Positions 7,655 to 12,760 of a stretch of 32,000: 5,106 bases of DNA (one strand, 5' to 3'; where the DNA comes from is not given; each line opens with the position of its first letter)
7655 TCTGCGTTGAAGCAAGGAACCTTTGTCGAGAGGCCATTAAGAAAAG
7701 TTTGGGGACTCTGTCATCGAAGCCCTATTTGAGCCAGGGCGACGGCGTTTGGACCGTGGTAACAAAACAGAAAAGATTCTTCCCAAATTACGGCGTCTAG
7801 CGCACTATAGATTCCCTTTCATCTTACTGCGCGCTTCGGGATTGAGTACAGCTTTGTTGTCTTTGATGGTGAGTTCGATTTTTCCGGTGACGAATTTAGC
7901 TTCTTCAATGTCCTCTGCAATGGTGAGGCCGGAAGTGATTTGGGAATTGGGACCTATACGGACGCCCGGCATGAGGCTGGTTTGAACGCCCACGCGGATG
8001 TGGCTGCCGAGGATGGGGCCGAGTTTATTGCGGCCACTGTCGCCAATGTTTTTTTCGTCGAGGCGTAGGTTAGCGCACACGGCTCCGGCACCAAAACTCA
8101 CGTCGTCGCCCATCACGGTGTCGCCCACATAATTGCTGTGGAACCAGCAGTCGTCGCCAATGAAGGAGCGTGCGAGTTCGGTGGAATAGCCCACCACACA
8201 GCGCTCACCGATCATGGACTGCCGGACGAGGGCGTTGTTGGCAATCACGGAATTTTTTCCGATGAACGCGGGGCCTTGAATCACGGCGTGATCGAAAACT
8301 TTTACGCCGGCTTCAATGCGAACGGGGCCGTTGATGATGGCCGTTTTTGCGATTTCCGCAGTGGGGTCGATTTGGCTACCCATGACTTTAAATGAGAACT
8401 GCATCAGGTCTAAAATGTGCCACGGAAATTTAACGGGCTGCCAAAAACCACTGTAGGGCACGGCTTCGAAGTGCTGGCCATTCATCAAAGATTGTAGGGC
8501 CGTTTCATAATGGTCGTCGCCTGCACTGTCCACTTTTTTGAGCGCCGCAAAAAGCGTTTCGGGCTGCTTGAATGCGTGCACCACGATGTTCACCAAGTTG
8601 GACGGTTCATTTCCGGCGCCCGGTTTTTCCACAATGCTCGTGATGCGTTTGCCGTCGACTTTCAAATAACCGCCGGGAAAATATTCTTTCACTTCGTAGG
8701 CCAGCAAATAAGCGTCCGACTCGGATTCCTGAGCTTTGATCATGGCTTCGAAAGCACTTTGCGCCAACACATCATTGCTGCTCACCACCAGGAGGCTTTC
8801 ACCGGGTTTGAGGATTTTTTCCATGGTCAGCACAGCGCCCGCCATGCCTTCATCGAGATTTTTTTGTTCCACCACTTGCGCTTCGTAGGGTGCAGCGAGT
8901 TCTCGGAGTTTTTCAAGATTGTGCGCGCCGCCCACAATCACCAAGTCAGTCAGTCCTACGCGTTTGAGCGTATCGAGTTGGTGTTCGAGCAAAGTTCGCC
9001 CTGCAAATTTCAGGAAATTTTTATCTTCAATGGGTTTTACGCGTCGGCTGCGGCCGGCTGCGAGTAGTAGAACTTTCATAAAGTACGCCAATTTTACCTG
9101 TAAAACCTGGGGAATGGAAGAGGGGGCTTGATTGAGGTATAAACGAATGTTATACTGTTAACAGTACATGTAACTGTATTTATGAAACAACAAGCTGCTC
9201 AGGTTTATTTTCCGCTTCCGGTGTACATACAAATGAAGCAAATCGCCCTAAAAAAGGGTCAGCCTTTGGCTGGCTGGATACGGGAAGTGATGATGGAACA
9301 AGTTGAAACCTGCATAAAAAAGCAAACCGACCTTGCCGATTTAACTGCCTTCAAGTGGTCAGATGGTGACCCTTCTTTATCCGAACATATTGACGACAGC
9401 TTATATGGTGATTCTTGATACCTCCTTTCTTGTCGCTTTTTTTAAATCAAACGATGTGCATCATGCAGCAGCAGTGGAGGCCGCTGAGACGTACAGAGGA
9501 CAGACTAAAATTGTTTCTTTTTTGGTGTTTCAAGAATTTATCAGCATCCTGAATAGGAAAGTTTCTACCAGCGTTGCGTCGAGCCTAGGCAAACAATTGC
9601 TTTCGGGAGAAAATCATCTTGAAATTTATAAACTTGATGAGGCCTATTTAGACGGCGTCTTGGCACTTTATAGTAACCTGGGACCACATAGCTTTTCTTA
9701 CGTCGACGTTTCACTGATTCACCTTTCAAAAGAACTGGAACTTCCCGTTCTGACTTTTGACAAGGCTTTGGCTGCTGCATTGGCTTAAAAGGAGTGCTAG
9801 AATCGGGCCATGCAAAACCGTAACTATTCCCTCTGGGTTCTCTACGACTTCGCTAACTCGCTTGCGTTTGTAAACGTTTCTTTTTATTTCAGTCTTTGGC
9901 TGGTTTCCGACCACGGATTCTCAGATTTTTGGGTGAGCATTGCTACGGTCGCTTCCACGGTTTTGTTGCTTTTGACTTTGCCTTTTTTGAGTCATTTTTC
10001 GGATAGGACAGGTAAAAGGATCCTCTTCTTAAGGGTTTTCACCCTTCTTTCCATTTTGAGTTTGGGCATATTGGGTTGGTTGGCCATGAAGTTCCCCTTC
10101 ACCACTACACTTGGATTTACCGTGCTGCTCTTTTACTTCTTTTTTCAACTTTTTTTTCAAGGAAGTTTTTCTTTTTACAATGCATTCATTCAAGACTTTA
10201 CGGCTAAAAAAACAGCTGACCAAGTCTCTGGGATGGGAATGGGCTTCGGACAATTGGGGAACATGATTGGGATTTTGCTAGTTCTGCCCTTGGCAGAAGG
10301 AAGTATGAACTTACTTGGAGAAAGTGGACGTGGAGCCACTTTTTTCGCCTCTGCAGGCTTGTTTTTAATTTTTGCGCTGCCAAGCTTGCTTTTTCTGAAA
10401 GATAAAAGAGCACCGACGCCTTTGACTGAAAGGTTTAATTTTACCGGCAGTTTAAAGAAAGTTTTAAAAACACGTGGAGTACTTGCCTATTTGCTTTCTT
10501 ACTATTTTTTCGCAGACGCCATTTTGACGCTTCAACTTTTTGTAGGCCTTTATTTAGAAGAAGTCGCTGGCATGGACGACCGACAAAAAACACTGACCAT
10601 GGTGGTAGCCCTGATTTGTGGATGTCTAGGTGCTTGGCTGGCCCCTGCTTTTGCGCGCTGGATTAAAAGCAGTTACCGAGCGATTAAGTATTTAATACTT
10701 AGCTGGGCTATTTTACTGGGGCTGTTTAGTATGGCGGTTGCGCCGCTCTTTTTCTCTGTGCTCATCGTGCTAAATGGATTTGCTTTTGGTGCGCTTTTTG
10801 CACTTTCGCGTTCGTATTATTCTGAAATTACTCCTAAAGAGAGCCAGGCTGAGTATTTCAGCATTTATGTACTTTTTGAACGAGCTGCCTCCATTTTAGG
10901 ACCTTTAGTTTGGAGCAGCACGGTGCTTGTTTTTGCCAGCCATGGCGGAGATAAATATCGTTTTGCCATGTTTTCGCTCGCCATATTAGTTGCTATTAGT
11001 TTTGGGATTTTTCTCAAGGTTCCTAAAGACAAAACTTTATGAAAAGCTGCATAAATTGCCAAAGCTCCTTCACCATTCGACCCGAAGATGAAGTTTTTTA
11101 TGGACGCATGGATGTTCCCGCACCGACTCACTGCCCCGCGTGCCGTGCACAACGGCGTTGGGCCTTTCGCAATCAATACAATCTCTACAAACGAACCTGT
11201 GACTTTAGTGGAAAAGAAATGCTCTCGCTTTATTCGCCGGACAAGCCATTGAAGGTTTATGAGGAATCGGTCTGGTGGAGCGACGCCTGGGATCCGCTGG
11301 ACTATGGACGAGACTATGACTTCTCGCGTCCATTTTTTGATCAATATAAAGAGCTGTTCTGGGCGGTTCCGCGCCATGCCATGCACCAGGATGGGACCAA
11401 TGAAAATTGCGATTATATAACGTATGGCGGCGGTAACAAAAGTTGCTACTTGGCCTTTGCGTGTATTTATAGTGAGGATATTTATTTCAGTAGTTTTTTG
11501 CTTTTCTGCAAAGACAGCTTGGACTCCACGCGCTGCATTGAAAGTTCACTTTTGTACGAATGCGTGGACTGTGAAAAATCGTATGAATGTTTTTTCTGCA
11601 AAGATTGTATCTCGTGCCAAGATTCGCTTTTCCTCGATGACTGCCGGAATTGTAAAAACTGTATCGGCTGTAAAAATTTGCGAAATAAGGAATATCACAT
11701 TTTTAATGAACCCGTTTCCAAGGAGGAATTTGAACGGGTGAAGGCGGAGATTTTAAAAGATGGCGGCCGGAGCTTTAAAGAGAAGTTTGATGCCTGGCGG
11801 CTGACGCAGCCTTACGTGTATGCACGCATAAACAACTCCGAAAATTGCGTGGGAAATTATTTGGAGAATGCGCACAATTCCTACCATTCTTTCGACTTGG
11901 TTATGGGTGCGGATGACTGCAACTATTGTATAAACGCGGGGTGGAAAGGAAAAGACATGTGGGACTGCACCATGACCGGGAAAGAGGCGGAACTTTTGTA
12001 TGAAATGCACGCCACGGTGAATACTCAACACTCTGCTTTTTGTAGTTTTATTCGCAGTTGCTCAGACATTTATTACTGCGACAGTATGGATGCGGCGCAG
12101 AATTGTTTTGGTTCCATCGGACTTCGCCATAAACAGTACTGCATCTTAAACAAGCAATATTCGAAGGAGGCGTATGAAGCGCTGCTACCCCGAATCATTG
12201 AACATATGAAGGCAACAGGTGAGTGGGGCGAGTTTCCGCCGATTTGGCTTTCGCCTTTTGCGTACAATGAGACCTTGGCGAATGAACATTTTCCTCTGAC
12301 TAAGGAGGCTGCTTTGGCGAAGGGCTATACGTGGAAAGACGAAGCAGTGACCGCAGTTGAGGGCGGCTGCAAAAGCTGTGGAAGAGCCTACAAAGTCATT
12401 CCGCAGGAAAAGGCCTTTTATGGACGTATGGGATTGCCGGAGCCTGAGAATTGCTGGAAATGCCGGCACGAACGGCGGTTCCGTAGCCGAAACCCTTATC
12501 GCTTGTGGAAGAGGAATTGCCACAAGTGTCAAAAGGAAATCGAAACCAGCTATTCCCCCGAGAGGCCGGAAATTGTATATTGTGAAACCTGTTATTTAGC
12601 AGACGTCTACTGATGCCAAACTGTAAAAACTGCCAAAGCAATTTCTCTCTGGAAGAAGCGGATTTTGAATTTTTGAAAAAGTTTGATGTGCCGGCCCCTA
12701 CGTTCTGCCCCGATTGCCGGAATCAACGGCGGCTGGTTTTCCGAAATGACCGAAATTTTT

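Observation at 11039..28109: Nine-gene tandem array of an unrecognised, very Cys-rich protein family occupying ~46% of the window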

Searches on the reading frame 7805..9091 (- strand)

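Call 6: search_protein_families(library=pfam, proteins=[window:7805-9091:-], max_evalue=0.01)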
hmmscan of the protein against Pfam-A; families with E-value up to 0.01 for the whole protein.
window:7805-9091:- (428 aa): 7 families
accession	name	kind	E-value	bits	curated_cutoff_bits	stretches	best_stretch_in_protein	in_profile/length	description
PF00483.29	NTP_transferase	-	7.9e-17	62.1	21.2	1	7-218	2-227/245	Nucleotidyl transferase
PF12804.13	NTP_transf_3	-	1.6e-16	61.4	27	1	8-136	2-127/160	MobA-like NTP transferase domain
PF00132.30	Hexapep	-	1.4e-13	50.4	27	1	257-290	2-35/36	Bacterial transferase hexapeptide (six repeats)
PF25084.1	LbH_EIF2B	-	2.7e-10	40.6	54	1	260-337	7-85/105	EIF2B subunit epsilon LbH domain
PF01128.25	IspD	-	2.4e-06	27.9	27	1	6-135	2-131/221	2-C-methyl-D-erythritol 4-phosphate cytidylyltransferase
PF16314.11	DUF4954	-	0.0015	17.7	26.2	1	245-336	191-282/433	Domain of unknown function (DUF4954)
PF25087.1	GMPPB_C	-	0.0024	18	39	0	240-306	6-71/110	GMPPB C-terminal domain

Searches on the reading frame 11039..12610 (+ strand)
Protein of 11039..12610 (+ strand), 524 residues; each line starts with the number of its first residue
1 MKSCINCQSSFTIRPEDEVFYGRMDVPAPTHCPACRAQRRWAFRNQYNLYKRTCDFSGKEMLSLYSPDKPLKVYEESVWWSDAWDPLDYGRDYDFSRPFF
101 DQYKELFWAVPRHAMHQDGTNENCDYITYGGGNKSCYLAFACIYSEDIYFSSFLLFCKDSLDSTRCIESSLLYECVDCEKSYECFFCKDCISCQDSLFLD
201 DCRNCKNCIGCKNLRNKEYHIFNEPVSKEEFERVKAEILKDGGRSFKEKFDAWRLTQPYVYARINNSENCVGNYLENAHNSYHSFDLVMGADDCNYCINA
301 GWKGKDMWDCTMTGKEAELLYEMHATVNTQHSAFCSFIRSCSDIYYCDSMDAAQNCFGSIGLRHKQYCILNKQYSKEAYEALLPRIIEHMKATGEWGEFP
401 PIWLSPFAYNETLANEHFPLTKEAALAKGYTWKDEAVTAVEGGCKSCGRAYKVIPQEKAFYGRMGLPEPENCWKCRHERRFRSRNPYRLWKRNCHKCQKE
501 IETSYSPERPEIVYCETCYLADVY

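Call 4: search_protein_families(library=pfam, alignment_id=A1, max_evalue=1)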
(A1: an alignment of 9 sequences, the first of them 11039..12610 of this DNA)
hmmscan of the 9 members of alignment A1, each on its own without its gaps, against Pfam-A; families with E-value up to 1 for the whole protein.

A. member 1, window:11039-12610:+ (524 aa): 2 families
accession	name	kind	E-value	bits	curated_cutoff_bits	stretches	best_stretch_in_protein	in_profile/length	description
PF23477.1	zf_Tbcl_2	-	0.0027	17.8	27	1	492-520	6-34/37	Probable treble clef zinc finger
PF17069.10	RSRP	-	0.018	15.1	27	1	445-493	123-173/299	Arginine/Serine-Rich protein 1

B. families by the number of members that match (of 9 scanned): 8 families
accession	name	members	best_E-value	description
PF23477.1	zf_Tbcl_2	6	0.0001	Probable treble clef zinc finger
PF13451.12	zf_Tbcl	3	1.3e-07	Probable treble clef domain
PF13717.11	Zn_ribbon_4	2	0.26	zinc-ribbon domain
PF17069.10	RSRP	1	0.018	Arginine/Serine-Rich protein 1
PF09606.15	Med15_N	1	0.023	ARC105/Med15 mediator subunit N-terminal KIX domain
PF12760.12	Zn_ribbon_IS1595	1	0.024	Transposase zinc-ribbon domain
PF18865.6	AbiJ_NTD5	1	0.24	AbiJ N-terminal domain 5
PF09526.16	DUF2387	1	0.44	Probable metal-binding protein (DUF2387)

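Call 5: search_protein_families(library=ncbifam, alignment_id=A1, max_evalue=1)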
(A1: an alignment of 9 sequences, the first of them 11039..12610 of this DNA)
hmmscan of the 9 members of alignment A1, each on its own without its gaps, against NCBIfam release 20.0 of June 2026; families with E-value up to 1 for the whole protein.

A. member 1, window:11039-12610:+ (524 aa): 0 families

B. families by the number of members that match (of 9 scanned): 8 families
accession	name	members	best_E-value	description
TIGR04272.1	cxxc_cxxc_Mbark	4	0.0032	CxxC-x17-CxxC domain-containing protein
NF011482.0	PRK14892.1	2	0.0022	putative transcription elongation factor Elf1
NF002714.0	PRK02551.1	1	0.0059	class Ib ribonucleoside-diphosphate reductase assembly flavoprotein NrdI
TIGR02443.1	TIGR02443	1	0.038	YheV family putative zinc ribbon protein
TIGR02098.1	MJ0042_CXXC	1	0.073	MJ0042-type zinc finger domain-containing protein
NF003139.0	PRK04051.1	1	0.16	30S ribosomal protein S4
TIGR04509.1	mod_pep_NH_fam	1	0.18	NHLP-related RiPP peptide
NF040949.1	minchrom_main_MCM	1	0.53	minichromosome maintenance protein MCM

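Call 9: find_homologous_proteins(query=A1, max_evalue=0.001)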
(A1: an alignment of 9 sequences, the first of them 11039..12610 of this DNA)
Query A1 (9 sequences) (524 aa, profile of the alignment): 6718 proteins with E <= 0.001 among 8000 candidates; the best 120 are listed.
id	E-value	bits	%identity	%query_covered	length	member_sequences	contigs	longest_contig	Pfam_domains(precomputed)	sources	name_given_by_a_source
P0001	9.0e-248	842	46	100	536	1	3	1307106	PF13451.13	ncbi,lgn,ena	ncbi:MAG: zinc-ribbon domain containing protein [Patescibacteria group bacterium]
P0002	5.5e-243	826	100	100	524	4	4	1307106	-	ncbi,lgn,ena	ncbi:MAG: hypothetical protein AAB383_04410 [Patescibacteria group bacterium]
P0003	2.6e-240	817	42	100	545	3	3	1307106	-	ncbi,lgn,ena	ncbi:MAG: hypothetical protein AAB383_04380 [Patescibacteria group bacterium]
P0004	1.3e-239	815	41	100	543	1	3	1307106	-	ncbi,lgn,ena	ncbi:MAG: hypothetical protein AAB383_04405 [Patescibacteria group bacterium]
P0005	3.6e-236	803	46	99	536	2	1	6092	PF13451.13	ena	-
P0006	1.3e-235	801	46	99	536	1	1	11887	PF13451.13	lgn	-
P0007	7.2e-234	796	45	100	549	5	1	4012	PF13451.13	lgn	-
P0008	1.8e-229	781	40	100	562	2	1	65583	-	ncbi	-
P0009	9.2e-229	779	38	100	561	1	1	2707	-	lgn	-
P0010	4.4e-227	773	42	100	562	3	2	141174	-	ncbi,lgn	-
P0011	4.8e-227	773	46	100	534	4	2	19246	PF13451.13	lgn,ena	-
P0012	1.0e-225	769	42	100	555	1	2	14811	-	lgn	-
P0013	3.2e-225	767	42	100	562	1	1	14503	-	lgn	-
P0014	3.2e-223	761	44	100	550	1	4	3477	-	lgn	-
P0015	4.7e-223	760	57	100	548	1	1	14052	-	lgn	-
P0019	3.1e-220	751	44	100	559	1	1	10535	PF13451.13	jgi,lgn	-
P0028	1.5e-218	745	39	100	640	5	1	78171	-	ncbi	ncbi:MAG: hypothetical protein WC924_00285 [Candidatus Gracilibacteria bacterium]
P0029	1.8e-218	745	44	99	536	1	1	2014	PF13451.13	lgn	-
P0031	6.1e-218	743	44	100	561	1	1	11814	PF13451.13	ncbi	-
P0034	1.4e-217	742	43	100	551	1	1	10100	PF13451.13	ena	-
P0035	1.4e-217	742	58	100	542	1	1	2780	PF13451.13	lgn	-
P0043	3.5e-217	741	46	100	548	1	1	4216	PF13451.13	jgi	-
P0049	8.4e-217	739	43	100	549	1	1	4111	PF13451.13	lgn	-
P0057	3.3e-216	737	44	99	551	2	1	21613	PF13451.13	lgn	-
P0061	7.2e-216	736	42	100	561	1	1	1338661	-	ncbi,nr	ncbi:hypothetical protein IPJ72_05860 [Candidatus Peregrinibacteria bacterium]|nr:MAG: hypothetical 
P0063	8.8e-216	736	54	100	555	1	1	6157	PF13451.13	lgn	-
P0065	9.3e-216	736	39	100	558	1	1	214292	PF23477.2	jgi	jgi:CxxC-x17-CxxC domain-containing protein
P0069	1.2e-215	736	39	100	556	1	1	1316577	-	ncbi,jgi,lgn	ncbi:MAG: hypothetical protein WC777_01175 [Candidatus Gracilibacteria bacterium]|jgi:hypothetical p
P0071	2.2e-215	735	42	100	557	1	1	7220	PF13451.13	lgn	-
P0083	4.2e-214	730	44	100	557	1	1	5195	PF13451.13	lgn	-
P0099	6.4e-213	727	56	100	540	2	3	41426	PF13451.13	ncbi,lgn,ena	-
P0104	9.9e-213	726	42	100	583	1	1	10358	-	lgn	-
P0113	2.6e-212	725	42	100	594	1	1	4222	PF13451.13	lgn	-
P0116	4.0e-212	724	42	99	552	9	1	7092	PF13451.13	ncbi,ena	ncbi:MAG: zinc-ribbon domain containing protein [Patescibacteria group bacterium]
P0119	5.5e-212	723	41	100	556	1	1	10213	PF13451.13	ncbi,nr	ncbi:hypothetical protein GF366_03480 [Candidatus Peregrinibacteria bacterium]|nr:hypothetical prote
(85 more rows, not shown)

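Call 10: search_solved_structures(query=A1, max_evalue=1)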
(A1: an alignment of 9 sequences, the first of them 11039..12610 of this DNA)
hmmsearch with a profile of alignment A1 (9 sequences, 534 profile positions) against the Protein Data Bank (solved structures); distinct sequences matched with E-value up to 1: 4.
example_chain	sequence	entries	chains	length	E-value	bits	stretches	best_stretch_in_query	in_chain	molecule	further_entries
1cxx_A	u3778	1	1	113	0.056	15.5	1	503-531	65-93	CYSTEINE AND GLYCINE-RICH PROTEIN CRP2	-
1ibi_A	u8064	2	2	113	0.06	15.4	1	503-531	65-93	CYSTEINE-RICH PROTEIN 2 | CYSTEINE AND GLYCINE-RICH PROTEIN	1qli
1ctl_A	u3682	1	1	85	0.066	15.2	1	503-531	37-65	AVIAN CYSTEINE RICH PROTEIN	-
2o13_A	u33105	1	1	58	0.32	13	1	503-532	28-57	Muscle LIM protein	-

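Call 22: find_encoding_contigs(protein=P0061, flank=10000, max_places=2)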
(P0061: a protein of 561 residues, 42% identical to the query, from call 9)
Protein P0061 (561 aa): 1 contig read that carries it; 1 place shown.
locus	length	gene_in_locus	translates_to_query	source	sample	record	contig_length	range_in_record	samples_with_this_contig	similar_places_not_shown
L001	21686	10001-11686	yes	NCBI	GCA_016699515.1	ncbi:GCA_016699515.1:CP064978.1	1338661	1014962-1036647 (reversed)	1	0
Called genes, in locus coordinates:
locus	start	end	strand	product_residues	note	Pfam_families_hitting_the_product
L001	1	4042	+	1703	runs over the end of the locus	PF15418:DUF4625 (faint)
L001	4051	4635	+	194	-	PF00963:Cohesin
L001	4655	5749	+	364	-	PF00963:Cohesin, PF00041:fn3 (weak)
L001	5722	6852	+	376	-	-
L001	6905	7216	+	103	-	-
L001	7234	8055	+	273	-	-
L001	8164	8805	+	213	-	PF13483:Lactamase_B_3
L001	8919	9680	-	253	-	PF01978:TrmB, PF03965:Penicillinase_R (weak)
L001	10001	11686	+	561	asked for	-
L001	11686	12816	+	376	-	-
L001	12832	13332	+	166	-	-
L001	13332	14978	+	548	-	-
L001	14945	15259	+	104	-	-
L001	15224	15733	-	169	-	PF10543:ORF6N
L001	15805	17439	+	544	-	-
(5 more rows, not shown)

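Call 23: find_encoding_contigs(protein=P0069, flank=10000, max_places=2)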
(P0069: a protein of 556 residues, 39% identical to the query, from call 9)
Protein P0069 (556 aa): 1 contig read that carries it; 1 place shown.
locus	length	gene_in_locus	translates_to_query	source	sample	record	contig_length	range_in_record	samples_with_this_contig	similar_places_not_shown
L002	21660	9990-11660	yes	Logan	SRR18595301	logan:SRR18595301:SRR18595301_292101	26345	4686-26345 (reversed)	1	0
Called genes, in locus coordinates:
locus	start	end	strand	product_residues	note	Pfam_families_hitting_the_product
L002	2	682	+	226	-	?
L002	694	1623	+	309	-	PF03313:SDH_alpha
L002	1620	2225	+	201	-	PF00551:Formyl_trans_N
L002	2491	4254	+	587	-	PF01558:POR, PF01855:POR_N, PF17147:PFOR_II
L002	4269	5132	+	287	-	PF02775:TPP_enzyme_C, PF12367:PFO_beta_C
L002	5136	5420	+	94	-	PF00111:Fer2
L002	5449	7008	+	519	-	PF00395:SLH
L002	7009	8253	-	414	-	PF00483:NTP_transferase, PF12804:NTP_transf_3, PF16314:DUF4954 (weak), PF25087:GMPPB_C, PF25084:LbH_EIF2B, PF00132:Hexapep, PF25084:LbH_EIF2B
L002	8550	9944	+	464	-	-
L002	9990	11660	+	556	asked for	-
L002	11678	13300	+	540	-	-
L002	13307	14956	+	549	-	-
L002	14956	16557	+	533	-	-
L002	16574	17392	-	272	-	PF01978:TrmB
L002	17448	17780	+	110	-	PF01588:tRNA_bind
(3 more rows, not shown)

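Call 25: search_protein_families(library=padloc, proteins=[window:11039-12610:+], max_evalue=0.01)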
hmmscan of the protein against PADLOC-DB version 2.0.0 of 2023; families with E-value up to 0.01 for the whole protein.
window:11039-12610:+ (524 aa): 0 families

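Call 26: search_protein_families(library=phrogs, proteins=[window:11039-12610:+], max_evalue=0.01)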
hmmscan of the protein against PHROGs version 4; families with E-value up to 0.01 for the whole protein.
window:11039-12610:+ (524 aa): 0 families

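Call 31: search_protein_representatives(alignment_id=A1)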
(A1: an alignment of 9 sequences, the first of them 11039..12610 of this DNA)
Query: 9 sequences, 534 profile positions. Proteins with E-value up to 0.001 (for the whole library): 5660; up to 1e-10: 3900; up to 1e-30: 2372. The best 150 are listed.
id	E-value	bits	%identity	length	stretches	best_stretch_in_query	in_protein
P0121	7.6e-234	793.9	-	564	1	3-534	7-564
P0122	4.6e-215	731.9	-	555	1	2-534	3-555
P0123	1.1e-210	717.6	-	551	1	2-534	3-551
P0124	1.1e-208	710.9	-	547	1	2-534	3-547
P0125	3.3e-207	706.0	-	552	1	2-534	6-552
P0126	4.4e-206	702.3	-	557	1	3-534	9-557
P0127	9.5e-205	697.9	-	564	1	2-534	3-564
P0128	5.8e-204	695.3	-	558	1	1-534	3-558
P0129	8.3e-204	694.8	-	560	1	2-534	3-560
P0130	6.0e-203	692.0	-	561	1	3-534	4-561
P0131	4.6e-202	689.0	-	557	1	2-534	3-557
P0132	1.4e-201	687.5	-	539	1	1-534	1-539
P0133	2.1e-201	686.9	-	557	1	1-534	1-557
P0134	4.9e-201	685.7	-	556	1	2-532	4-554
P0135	2.4e-200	683.4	-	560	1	2-533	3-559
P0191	9.4e-186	635.2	-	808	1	2-531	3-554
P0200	1.5e-184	631.3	-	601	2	2-391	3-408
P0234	2.1e-180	617.6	-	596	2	2-509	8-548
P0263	7.1e-177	605.9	-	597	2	1-392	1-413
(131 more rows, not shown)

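Call 66: search_protein_families(library=pfam, proteins=[P0191, P0028, P0200, P0263, P0234, P0104, P0113], max_evalue=0.01)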
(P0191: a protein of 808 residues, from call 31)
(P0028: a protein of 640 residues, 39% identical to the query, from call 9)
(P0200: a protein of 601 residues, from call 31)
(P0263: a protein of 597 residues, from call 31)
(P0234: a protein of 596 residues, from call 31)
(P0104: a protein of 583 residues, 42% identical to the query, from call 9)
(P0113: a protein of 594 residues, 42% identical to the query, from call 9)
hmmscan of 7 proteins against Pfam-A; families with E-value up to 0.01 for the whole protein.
P0191 (808 aa): 0 families

P0028 (640 aa): 1 family
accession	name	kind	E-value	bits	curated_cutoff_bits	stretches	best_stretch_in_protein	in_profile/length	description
PF23477.1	zf_Tbcl_2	-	8.5e-06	25.8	27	1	518-552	1-35/37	Probable treble clef zinc finger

P0200 (601 aa): 1 family
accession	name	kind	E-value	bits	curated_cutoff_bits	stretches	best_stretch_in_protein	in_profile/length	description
PF13451.12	zf_Tbcl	-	4.5e-05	23.8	24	1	505-544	4-44/48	Probable treble clef domain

P0263 (597 aa): 1 family
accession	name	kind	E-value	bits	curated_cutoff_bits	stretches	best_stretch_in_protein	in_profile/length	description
PF23477.1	zf_Tbcl_2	-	0.0025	17.9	27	1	560-592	1-33/37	Probable treble clef zinc finger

P0234 (596 aa): 0 families

P0104 (583 aa): 2 families
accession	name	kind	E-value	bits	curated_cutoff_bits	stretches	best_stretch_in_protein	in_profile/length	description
PF13451.12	zf_Tbcl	-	0.001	19.4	24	0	10-47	6-44/48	Probable treble clef domain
PF23477.1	zf_Tbcl_2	-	0.0014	18.7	27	1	546-579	1-34/37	Probable treble clef zinc finger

P0113 (594 aa): 2 families
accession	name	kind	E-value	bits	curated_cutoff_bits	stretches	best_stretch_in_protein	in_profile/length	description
PF13451.12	zf_Tbcl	-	2.7e-06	27.7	24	2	41-87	6-44/48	Probable treble clef domain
PF23477.1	zf_Tbcl_2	-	0.0011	19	27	1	557-589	1-33/37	Probable treble clef zinc finger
